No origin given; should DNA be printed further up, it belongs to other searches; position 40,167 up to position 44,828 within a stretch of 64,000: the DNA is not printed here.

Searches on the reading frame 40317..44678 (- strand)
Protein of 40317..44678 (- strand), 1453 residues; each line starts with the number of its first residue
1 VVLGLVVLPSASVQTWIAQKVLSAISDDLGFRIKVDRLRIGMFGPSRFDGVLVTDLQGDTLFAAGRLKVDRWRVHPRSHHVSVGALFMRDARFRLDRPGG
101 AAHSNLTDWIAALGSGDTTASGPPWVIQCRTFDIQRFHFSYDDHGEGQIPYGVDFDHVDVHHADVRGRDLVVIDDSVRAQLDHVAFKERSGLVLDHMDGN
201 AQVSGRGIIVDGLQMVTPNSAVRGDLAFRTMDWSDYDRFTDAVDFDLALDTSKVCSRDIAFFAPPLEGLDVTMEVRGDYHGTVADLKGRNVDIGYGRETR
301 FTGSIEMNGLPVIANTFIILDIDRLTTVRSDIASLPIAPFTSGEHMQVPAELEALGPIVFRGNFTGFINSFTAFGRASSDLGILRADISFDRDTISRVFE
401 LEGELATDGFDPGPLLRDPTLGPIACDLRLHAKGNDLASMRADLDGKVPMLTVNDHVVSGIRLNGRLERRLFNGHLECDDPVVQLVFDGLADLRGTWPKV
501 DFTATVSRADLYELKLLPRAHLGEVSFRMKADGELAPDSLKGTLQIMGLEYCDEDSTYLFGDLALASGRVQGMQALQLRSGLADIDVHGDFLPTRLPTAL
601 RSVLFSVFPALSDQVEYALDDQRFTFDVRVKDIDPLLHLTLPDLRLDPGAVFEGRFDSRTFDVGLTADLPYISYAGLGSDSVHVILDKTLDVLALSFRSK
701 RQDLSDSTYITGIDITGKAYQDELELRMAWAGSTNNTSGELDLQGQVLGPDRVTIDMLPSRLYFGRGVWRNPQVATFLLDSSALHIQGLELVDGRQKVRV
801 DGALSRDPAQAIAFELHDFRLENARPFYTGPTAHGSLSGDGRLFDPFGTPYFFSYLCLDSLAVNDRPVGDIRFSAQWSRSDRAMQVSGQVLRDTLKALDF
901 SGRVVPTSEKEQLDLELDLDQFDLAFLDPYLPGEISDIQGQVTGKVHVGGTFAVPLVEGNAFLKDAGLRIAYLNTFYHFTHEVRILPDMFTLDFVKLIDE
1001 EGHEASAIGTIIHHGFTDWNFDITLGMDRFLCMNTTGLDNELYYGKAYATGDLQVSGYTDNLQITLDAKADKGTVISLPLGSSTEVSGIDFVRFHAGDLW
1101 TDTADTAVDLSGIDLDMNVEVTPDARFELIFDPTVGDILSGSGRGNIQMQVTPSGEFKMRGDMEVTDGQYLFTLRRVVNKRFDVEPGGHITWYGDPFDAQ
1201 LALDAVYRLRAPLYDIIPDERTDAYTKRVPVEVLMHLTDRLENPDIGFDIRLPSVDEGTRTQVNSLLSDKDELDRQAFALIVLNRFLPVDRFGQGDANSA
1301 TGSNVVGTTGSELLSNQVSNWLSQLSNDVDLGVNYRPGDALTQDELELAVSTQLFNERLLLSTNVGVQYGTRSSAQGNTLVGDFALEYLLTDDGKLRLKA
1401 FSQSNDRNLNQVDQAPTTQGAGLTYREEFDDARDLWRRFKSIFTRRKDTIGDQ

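Call 73: search_protein_families(library=pfam, proteins=[window:40317-44678:-], max_evalue=0.00001)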
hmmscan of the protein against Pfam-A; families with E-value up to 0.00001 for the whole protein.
window:40317-44678:- (1453 aa): 1 family
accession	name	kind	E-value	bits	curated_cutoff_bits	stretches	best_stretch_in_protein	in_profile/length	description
PF04357.19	TamB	-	3.7e-59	201.3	22.4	1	1000-1429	8-381/381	TamB, inner membrane protein subunit of TAM complex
